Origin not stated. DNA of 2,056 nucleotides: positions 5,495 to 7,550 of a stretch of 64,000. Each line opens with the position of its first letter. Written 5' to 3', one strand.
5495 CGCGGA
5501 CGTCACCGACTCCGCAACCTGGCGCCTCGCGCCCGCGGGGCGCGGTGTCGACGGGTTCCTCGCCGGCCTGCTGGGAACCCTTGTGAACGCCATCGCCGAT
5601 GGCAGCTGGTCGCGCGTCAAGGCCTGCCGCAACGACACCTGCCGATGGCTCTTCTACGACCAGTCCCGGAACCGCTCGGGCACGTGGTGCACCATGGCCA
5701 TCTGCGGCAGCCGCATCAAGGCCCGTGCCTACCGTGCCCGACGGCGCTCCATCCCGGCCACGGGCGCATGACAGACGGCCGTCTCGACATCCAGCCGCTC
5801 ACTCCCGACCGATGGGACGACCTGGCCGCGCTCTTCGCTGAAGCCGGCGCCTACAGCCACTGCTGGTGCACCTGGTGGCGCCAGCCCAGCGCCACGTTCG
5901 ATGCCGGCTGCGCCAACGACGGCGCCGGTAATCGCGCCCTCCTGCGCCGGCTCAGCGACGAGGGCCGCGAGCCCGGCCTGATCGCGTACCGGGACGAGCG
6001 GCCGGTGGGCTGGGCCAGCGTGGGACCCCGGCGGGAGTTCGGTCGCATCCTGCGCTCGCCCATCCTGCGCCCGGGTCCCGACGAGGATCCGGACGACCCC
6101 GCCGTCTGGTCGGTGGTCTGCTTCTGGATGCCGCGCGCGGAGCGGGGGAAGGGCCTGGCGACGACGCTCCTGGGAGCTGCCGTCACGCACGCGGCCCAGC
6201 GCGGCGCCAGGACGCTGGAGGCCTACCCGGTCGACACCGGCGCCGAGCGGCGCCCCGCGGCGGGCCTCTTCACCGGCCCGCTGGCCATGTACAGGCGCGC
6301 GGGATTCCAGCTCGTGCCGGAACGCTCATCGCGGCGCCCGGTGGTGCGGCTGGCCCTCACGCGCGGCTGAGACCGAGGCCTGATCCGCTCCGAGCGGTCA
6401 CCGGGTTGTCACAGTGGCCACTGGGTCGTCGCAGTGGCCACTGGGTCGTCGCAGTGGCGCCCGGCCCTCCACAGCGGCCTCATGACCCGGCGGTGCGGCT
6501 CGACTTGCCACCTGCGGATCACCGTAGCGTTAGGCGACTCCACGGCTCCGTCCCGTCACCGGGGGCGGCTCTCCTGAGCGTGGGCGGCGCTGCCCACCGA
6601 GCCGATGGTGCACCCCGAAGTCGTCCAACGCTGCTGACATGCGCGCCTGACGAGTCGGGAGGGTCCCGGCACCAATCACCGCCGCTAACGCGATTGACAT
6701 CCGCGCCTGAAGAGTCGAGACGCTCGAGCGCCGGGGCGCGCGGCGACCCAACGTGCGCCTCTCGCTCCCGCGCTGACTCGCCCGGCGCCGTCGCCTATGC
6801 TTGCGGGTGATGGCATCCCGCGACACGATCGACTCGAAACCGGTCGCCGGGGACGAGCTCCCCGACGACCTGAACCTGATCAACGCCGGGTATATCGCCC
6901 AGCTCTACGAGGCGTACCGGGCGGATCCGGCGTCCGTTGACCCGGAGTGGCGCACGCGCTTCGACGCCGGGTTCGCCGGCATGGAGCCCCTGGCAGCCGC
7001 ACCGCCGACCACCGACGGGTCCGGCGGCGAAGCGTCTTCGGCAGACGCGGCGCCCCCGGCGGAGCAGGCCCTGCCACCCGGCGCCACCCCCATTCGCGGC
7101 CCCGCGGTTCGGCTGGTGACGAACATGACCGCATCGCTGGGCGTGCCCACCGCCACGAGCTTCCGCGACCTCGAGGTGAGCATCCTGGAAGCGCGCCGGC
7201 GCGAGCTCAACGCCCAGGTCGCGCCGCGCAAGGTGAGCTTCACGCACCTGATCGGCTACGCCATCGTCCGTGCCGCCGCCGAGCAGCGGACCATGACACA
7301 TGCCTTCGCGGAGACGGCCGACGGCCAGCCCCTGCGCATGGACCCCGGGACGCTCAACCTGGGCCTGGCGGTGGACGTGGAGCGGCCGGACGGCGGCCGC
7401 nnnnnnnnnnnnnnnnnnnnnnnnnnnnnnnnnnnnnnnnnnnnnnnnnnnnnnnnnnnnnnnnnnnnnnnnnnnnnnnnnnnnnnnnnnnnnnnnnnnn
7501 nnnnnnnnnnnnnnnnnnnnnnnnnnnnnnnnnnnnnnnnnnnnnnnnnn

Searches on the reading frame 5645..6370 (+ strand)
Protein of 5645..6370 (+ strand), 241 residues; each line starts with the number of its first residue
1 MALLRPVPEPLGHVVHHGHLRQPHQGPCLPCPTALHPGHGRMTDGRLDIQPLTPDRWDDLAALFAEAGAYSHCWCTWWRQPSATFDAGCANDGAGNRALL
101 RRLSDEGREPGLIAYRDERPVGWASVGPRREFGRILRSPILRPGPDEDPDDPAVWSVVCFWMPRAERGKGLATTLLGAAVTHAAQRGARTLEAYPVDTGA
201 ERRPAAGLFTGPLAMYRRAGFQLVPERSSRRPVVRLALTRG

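Call 8: search_protein_families(library=pfam, proteins=[window:5645-6370:+])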
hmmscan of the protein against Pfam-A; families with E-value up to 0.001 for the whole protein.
window:5645-6370:+ (241 aa): 1 family
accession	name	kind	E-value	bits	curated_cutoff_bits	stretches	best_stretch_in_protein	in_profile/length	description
PF00583.31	Acetyltransf_1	-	2.7e-09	37.7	20.7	1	101-208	22-110/116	Acetyltransferase (GNAT) family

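Call 19: find_homologous_proteins(query=window:5768-6370:+)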
Query window:5768-6370:+ (200 aa): 927 proteins with E <= 0.001 among 2319 candidates; the best 120 are listed.
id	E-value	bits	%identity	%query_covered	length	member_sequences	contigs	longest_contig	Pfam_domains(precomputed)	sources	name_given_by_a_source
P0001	2.1e-114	398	88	100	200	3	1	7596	PF00583.32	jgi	jgi:GNAT superfamily N-acetyltransferase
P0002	8.0e-112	390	85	100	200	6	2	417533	PF00583.32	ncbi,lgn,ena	-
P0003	1.8e-104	366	79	100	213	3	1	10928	PF00583.32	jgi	jgi:GNAT superfamily N-acetyltransferase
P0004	1.6e-90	320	72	99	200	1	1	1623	PF00583.32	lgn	-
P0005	1.5e-89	317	72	89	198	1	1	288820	PF00583.32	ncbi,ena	-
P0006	9.3e-80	285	65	99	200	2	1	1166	PF00583.32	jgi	jgi:GNAT superfamily N-acetyltransferase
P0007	1.3e-79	285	64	96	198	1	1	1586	PF00583.32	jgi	jgi:GNAT superfamily N-acetyltransferase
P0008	6.8e-76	273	62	99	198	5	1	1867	PF00583.32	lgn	-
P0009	1.3e-75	272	60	99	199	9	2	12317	PF00583.32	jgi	jgi:GNAT superfamily N-acetyltransferase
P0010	2.5e-75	271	66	96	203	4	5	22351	PF00583.32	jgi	jgi:GNAT superfamily N-acetyltransferase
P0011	3.0e-75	270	61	99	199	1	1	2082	PF14542.13,PF00583.32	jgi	-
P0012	7.6e-75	269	60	96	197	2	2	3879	PF00583.32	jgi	jgi:GNAT superfamily N-acetyltransferase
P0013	1.6e-74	268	60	99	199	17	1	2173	PF00583.32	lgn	-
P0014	7.9e-74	266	62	95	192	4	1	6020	PF00583.32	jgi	jgi:GNAT superfamily N-acetyltransferase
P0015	1.3e-73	265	61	99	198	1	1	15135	PF14542.13,PF00583.32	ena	-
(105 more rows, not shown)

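Call 20: find_encoding_contigs(protein=P0001, flank=2500, max_places=4)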
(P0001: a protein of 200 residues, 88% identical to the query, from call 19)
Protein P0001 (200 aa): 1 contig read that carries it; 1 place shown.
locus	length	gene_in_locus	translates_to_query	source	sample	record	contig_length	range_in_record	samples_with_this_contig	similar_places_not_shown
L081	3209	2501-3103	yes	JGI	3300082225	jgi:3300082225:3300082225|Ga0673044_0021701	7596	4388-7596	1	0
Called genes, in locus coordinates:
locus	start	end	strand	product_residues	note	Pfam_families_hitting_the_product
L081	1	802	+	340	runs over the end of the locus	PF05544:Pro_racemase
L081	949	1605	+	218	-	-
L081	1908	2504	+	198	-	PF07336:ABATE, PF11706:zf-CGNR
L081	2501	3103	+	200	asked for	PF00583:Acetyltransf_1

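Call 21: find_encoding_contigs(protein=P0002, flank=2500, max_places=4)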
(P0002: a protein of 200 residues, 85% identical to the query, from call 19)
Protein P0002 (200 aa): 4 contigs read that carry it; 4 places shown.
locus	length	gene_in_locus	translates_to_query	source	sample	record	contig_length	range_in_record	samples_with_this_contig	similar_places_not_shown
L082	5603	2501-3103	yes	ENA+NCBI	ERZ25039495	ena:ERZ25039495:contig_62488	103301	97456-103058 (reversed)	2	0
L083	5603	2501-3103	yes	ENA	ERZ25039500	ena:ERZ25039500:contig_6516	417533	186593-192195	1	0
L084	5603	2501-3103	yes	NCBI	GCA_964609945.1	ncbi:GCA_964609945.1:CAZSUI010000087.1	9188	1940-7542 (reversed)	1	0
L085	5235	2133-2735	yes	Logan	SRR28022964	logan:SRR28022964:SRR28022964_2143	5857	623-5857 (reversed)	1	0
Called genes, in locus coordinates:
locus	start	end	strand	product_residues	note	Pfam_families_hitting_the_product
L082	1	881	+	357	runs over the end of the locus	PF05544:Pro_racemase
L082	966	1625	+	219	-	-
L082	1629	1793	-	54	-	-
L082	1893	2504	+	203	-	PF07336:ABATE, PF11706:zf-CGNR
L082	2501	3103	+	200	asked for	PF00583:Acetyltransf_1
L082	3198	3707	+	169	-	PF04542:Sigma70_r2, PF08281:Sigma70_r4_2, PF04545:Sigma70_r4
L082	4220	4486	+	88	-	-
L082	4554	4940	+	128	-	-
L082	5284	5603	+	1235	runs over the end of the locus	-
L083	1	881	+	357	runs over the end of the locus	PF05544:Pro_racemase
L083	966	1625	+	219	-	-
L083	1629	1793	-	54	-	-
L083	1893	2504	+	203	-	PF07336:ABATE, PF11706:zf-CGNR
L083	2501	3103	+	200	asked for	PF00583:Acetyltransf_1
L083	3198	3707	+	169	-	PF04542:Sigma70_r2, PF08281:Sigma70_r4_2, PF04545:Sigma70_r4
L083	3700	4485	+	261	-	-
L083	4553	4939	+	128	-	-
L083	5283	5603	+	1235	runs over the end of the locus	-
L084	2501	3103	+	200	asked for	PF00583:Acetyltransf_1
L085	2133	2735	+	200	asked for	PF00583:Acetyltransf_1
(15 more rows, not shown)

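Call 22: find_encoding_contigs(protein=P0003, flank=2500, max_places=4)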
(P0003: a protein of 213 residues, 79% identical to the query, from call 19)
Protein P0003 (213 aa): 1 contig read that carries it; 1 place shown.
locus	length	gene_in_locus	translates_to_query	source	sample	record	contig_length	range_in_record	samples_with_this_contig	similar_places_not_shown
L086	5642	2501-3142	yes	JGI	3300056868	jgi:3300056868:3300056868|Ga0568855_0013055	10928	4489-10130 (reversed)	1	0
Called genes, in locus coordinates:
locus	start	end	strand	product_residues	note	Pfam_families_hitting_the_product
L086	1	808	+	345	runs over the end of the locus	PF05544:Pro_racemase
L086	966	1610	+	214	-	-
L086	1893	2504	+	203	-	PF07336:ABATE, PF11706:zf-CGNR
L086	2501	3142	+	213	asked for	PF00583:Acetyltransf_1 (weak)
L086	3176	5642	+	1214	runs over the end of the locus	PF16078:2-oxogl_dehyd_N, PF00198:2-oxoacid_dh, PF00676:E1_dh, PF02779:Transket_pyr, PF16870:OxoGdeHyase_C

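Call 60: find_homologous_proteins(query=L083:3198-3707:+)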
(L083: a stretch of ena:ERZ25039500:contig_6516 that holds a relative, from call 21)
Query L083:3198-3707:+ (169 aa): 45 proteins with E <= 0.001 among 479 candidates.
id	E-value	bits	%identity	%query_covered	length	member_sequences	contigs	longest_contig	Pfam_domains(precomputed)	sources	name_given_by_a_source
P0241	2.2e-102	358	100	100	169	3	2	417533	PF04545.23,PF04542.21,PF08281.19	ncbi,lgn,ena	-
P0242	1.4e-84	300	84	99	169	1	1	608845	PF04545.23,PF04542.21,PF08281.19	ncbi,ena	-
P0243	3.6e-81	289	80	100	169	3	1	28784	PF04545.23,PF04542.21,PF08281.19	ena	-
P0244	1.0e-78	281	80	95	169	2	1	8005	PF04545.23,PF04542.21,PF08281.19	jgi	jgi:RNA polymerase sigma-70 factor (ECF subfamily)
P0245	3.4e-73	263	75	100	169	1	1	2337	PF04545.23,PF04542.21,PF08281.19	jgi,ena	-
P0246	7.8e-67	242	70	100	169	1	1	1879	PF04545.23,PF04542.21,PF08281.19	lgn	-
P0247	3.1e-65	237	68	100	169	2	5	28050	PF04545.23,PF04542.21,PF08281.19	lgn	-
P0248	3.1e-63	231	68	100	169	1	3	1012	PF04545.23,PF04542.21,PF08281.19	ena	-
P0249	2.6e-58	215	65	100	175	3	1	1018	PF04545.23,PF04542.21,PF08281.19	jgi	jgi:RNA polymerase sigma factor (sigma-70 family)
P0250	2.6e-58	215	63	99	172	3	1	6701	PF04545.23,PF04542.21,PF08281.19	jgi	jgi:RNA polymerase sigma factor (sigma-70 family)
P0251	2.9e-56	208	64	100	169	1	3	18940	PF04545.23,PF04542.21,PF08281.19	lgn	-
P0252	4.7e-56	207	60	100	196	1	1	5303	PF04545.23,PF04542.21,PF08281.19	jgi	jgi:RNA polymerase sigma factor (sigma-70 family)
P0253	3.0e-55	205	62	96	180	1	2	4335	PF04545.23,PF04542.21,PF08281.19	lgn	-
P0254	5.6e-55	204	62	98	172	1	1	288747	PF04545.23,PF04542.21,PF08281.19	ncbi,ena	-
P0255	1.4e-54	202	62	100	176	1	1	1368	PF04545.23,PF04542.21,PF08281.19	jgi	jgi:RNA polymerase sigma factor (sigma-70 family)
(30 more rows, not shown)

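Call 61: find_encoding_contigs(protein=P0242, flank=3500, max_places=2)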
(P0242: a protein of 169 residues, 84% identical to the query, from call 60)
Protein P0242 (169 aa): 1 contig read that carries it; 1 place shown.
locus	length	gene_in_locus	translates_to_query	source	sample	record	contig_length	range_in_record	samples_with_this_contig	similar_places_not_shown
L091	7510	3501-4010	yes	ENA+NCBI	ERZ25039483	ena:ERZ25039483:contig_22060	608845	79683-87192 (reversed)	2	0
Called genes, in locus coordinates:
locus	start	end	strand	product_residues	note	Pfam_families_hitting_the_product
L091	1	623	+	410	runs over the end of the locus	PF02737:3HCDH_N, PF00725:3HCDH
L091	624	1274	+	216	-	PF00702:Hydrolase, PF13419:HAD_2, PF13242:Hydrolase_like (weak)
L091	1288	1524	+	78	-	PF10041:DUF2277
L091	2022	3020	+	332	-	PF00108:Thiolase_N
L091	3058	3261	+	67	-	PF02803:Thiolase_C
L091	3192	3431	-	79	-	-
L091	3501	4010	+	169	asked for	PF04542:Sigma70_r2, PF08281:Sigma70_r4_2, PF04545:Sigma70_r4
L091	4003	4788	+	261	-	-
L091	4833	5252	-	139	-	PF01243:PNPOx_N, PF12900:Pyridox_ox_2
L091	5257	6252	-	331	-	PF00296:Bac_luciferase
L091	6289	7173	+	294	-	PF00583:Acetyltransf_1 (weak), PF08445:FR47 (weak)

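Call 62: find_encoding_contigs(protein=P0243, flank=3500, max_places=2)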
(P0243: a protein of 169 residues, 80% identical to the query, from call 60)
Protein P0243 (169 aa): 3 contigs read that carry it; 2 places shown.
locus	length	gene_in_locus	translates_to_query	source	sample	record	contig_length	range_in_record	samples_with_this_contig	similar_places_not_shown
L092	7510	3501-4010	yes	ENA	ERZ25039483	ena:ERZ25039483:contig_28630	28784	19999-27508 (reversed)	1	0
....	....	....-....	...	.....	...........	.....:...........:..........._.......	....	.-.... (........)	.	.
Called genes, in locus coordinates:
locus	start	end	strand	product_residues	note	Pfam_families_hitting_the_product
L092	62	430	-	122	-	-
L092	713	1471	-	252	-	-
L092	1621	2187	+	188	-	-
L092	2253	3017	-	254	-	-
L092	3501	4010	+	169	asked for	PF04542:Sigma70_r2, PF08281:Sigma70_r4_2, PF04545:Sigma70_r4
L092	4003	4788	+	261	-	-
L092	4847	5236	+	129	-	-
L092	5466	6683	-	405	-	PF22564:HAAS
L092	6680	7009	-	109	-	PF03551:PadR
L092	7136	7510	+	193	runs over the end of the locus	PF01909:NTP_transf_2, PF18765:Polbeta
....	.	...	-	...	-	?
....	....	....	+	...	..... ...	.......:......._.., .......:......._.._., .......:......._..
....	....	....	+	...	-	-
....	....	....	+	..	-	?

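Call 63: find_encoding_contigs(protein=P0244, flank=3500, max_places=2)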
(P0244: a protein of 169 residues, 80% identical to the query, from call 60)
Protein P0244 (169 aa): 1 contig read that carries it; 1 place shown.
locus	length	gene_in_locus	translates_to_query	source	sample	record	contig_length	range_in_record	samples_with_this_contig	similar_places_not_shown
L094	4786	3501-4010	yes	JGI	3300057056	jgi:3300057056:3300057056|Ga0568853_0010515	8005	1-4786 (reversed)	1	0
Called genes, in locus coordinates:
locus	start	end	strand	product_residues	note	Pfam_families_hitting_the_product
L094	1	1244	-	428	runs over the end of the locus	PF00079:Serpin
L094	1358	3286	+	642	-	PF13641:Glyco_tranf_2_3, PF00535:Glycos_transf_2, PF13506:Glyco_transf_21 (weak), PF13632:Glyco_trans_2_3, PF03552:Cellulose_synt, PF07238:PilZ (weak)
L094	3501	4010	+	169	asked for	PF04542:Sigma70_r2, PF08281:Sigma70_r4_2, PF04545:Sigma70_r4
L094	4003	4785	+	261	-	?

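Call 74: search_protein_families(library=pfam, proteins=[L083:3700-4485:+, L083:4553-4939:+], max_evalue=0.001)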
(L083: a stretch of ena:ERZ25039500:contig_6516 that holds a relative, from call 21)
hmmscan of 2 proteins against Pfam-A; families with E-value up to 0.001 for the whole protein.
L083:3700-4485:+ (261 aa): 0 families

L083:4553-4939:+ (128 aa): 0 families

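Call 78: find_encoding_contigs(protein=P0004, flank=2000, max_places=2)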
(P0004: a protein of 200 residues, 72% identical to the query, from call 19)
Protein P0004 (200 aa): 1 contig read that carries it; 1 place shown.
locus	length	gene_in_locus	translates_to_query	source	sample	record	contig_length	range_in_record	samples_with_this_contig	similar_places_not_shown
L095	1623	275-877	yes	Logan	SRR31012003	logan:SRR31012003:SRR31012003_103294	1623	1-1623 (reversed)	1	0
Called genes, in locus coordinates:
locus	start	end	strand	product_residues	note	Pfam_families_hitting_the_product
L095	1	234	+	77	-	?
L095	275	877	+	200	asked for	PF00583:Acetyltransf_1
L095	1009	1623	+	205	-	?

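Call 79: find_encoding_contigs(protein=P0010, flank=2000, max_places=3)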
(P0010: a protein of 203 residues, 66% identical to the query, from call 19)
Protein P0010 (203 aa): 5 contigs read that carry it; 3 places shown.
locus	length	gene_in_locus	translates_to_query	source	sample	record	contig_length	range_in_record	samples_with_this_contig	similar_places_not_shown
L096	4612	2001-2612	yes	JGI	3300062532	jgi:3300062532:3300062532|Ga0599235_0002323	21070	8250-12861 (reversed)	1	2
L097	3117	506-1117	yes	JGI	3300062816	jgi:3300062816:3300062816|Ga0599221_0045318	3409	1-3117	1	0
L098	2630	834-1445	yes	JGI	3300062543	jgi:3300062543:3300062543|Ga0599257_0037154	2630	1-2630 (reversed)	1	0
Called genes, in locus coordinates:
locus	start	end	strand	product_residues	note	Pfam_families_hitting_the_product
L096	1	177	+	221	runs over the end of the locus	-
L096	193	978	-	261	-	PF00211:Guanylate_cyc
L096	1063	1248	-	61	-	-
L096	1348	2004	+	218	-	PF07336:ABATE, PF11706:zf-CGNR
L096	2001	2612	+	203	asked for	PF00583:Acetyltransf_1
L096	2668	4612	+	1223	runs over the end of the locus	PF16078:2-oxogl_dehyd_N, PF00198:2-oxoacid_dh, PF00676:E1_dh, PF02779:Transket_pyr, PF16870:OxoGdeHyase_C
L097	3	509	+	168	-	?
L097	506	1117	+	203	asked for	PF00583:Acetyltransf_1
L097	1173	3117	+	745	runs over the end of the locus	?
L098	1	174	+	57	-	?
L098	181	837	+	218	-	PF07336:ABATE, PF11706:zf-CGNR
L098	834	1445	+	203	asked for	PF00583:Acetyltransf_1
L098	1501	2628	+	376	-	?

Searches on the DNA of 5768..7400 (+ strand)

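Call 3: search_rna_families(source=window, start=5800, end=7400, threshold=evalue, max_evalue=10, show_alignments=3)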
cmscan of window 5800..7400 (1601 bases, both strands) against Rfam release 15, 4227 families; matches with E-value up to 10: 2.
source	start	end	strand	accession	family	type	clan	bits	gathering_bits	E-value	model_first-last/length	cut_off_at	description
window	6879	6934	-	RF01533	TB10Cs4H3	Gene; snRNA; snoRNA; HACA-box;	-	24.6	45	0.039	1-67/67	no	Trypanosomatid snoRNA TB10Cs4H3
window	6663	6721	-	RF02015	mir-1287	Gene; miRNA;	-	16.9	93.3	6.5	1-88/88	no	mir-1287 microRNA precursor family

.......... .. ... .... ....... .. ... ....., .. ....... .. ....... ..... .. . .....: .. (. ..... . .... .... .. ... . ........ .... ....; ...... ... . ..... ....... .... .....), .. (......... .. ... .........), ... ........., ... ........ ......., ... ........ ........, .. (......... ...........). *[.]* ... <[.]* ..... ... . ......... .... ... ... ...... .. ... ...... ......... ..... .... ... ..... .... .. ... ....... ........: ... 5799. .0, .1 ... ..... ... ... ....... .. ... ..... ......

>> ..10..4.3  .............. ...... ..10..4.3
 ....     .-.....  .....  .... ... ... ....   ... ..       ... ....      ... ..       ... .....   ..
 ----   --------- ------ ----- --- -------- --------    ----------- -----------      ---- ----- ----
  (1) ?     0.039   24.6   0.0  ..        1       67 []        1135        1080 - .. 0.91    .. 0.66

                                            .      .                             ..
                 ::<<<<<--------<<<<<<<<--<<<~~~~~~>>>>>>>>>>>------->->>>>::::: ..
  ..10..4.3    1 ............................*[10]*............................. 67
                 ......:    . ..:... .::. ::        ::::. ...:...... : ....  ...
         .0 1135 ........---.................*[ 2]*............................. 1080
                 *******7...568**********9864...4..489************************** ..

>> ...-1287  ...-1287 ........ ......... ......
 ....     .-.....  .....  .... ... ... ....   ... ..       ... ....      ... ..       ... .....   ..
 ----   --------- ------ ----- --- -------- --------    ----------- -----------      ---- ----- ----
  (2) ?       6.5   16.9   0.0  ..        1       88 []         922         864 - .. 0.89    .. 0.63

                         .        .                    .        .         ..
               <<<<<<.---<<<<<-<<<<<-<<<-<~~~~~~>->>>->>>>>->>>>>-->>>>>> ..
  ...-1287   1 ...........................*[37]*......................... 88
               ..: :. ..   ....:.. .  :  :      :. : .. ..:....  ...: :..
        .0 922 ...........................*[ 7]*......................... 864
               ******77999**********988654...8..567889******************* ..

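Call 75: search_dna_similar(query=window:6371-6809:+, collection=plasmids, mode=distant, max_evalue=0.001, max_rows=8)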
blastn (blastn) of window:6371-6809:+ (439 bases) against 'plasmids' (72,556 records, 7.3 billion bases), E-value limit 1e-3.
No match.

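Call 76: search_rna_families(source=L083, start=4900, end=5320, threshold=evalue, max_evalue=10)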
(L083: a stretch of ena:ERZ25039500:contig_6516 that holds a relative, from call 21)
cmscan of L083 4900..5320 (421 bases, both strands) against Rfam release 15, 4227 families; matches with E-value up to 10: 5.
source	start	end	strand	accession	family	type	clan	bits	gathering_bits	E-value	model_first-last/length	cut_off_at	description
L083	4990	5048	+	RF03438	mir-1956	Gene; miRNA;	-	14.7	95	7.9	1-65/65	no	mir-1956 microRNA precursor family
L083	5197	5270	-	RF01383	GRIK4_3p_UTR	Gene;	-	14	38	4.1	1-94/94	no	GRIK4 3 prime UTR element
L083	5153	5176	-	RF00169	Bacteria_small_SRP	Gene;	CL00003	13.3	40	9.5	35-58/97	no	Bacterial small signal recognition particle RNA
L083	4942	5036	+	RF02648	Cis90_sRNA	Gene; sRNA;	-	11.2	50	1.9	43-143/237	no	Ruegeria cis90 sRNA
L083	5143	5239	+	RF01390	isrG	Gene; sRNA;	-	8.6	100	4.3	121-213/279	no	isrG Hfq binding RNA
